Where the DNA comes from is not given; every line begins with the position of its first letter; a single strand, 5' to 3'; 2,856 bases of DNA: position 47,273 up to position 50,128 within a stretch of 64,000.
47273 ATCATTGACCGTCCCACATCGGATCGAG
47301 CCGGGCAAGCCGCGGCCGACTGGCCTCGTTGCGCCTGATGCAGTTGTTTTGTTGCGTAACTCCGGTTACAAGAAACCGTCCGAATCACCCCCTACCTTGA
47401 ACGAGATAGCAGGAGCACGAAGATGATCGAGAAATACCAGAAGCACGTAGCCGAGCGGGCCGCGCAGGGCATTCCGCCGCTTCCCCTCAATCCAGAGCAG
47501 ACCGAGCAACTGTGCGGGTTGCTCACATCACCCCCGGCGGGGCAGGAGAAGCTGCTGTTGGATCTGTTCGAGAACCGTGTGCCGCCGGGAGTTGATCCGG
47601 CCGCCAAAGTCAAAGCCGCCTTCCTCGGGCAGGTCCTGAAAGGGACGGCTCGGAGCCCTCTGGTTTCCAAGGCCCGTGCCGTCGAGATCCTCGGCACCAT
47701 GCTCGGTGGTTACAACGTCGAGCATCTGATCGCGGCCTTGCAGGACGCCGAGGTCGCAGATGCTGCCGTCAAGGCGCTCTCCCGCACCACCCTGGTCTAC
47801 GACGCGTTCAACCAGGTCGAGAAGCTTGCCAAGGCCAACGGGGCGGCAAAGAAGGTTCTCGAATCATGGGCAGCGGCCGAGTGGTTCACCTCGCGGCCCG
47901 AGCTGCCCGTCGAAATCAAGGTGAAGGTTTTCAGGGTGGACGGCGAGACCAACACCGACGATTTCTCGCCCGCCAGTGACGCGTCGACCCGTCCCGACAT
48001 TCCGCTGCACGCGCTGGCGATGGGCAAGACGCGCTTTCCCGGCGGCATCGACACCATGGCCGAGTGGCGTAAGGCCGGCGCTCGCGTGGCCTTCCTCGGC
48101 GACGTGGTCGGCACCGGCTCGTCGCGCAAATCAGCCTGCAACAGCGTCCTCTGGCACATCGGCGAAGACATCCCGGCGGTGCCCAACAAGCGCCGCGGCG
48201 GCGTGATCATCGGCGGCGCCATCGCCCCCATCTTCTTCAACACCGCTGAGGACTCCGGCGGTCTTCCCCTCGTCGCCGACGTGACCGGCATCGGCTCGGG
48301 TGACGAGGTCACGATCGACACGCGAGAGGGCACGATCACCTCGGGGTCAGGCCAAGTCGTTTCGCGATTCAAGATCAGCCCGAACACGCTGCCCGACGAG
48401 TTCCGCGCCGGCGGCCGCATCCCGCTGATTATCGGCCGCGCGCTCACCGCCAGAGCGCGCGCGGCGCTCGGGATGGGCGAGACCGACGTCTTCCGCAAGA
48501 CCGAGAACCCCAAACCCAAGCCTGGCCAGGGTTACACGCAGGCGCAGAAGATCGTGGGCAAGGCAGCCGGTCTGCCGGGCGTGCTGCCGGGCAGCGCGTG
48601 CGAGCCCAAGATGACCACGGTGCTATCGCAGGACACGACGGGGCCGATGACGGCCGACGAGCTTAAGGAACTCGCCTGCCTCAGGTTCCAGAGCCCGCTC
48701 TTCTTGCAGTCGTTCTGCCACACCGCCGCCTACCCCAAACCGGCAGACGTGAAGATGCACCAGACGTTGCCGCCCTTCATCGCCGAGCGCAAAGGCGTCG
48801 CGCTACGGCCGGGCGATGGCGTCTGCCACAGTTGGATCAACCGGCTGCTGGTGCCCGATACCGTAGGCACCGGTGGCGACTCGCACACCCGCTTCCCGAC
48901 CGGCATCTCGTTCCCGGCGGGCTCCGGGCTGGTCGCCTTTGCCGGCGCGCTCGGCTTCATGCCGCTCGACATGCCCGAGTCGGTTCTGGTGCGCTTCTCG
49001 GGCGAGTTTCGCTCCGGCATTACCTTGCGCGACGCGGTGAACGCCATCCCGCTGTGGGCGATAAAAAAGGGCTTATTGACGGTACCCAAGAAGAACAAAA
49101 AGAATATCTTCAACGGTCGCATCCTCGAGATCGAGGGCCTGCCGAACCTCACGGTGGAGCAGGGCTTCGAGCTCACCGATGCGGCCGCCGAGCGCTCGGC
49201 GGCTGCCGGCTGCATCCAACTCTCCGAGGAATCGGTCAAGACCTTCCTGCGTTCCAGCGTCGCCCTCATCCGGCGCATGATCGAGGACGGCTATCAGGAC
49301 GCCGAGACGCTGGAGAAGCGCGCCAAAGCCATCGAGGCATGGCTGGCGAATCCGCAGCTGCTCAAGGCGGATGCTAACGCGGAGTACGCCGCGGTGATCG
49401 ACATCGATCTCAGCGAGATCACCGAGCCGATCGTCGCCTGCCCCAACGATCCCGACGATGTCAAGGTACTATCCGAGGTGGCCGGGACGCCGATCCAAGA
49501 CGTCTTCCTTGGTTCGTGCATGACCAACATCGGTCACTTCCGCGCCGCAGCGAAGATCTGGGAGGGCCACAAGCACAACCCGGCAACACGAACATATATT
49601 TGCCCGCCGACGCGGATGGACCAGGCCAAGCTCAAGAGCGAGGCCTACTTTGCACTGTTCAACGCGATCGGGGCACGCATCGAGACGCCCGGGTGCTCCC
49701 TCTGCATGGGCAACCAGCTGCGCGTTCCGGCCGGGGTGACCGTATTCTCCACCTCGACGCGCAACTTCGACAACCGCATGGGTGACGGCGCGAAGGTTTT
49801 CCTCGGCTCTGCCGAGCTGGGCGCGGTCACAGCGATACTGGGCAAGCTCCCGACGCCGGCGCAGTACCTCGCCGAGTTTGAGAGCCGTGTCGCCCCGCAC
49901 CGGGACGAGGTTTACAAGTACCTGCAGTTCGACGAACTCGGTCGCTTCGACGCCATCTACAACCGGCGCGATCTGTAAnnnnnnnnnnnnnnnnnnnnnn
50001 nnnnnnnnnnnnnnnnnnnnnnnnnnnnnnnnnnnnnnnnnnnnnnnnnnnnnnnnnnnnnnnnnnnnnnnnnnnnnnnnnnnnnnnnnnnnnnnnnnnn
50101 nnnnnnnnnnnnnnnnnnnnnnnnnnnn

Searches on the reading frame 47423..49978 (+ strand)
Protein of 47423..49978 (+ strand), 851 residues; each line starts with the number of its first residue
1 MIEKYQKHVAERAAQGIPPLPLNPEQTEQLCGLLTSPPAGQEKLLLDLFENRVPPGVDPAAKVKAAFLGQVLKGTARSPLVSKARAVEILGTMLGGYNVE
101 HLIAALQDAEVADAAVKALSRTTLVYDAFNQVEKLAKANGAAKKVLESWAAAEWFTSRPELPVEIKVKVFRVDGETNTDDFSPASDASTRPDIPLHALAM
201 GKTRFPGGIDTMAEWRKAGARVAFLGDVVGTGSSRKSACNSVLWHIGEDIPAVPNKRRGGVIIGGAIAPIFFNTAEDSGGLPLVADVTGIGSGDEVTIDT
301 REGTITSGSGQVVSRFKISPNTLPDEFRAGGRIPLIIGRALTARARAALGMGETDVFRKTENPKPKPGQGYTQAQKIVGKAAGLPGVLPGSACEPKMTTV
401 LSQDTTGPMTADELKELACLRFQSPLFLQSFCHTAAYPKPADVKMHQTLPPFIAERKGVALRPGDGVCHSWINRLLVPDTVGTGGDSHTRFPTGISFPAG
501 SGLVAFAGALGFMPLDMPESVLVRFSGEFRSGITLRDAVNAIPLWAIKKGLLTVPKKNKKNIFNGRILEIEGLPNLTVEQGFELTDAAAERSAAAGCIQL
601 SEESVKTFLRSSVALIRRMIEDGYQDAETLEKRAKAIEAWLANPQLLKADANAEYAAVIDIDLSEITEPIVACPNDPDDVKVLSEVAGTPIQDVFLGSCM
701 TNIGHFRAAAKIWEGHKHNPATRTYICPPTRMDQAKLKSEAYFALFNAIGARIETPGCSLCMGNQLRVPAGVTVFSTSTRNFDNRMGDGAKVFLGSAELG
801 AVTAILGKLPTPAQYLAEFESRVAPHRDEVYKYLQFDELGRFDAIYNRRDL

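Call 65: find_encoding_contigs(protein=window:47423-49978:+, flank=10000, max_places=1)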
Protein window:47423-49978:+ (851 aa): 19 contigs read that carry it; 1 place shown.
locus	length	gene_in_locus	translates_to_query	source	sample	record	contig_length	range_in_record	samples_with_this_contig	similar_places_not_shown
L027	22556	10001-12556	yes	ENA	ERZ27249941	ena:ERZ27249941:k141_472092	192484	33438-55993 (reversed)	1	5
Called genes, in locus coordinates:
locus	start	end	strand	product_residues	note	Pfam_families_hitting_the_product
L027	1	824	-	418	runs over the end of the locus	PF00278:Orn_DAP_Arg_deC, PF01168:Ala_racemase_N (weak), PF02784:Orn_Arg_deC_N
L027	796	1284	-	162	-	-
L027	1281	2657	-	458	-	PF00206:Lyase_1, PF14698:ASL_C2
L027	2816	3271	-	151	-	-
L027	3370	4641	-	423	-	PF02771:Acyl-CoA_dh_N, PF02770:Acyl-CoA_dh_M, PF00441:Acyl-CoA_dh_1, PF08028:Acyl-CoA_dh_2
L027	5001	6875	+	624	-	PF03283:PAE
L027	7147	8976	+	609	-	PF00920:ILVD_EDD_N, PF24877:ILV_EDD_C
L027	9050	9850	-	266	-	PF00459:Inositol_P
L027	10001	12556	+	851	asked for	PF11791:Aconitase_B_N, PF06434:Aconitase_2_N, PF00330:Aconitase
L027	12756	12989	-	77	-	PF07927:HicA_toxin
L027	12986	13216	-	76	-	PF08972:DUF1902 (weak), PF15919:HicB_lk_antitox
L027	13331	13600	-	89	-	PF00036:EF-hand_1 (faint), PF13202:EF-hand_5 (faint), PF13405:EF-hand_6 (faint)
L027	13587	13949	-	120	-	PF07705:CARDB (faint)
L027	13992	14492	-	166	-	-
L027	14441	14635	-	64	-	-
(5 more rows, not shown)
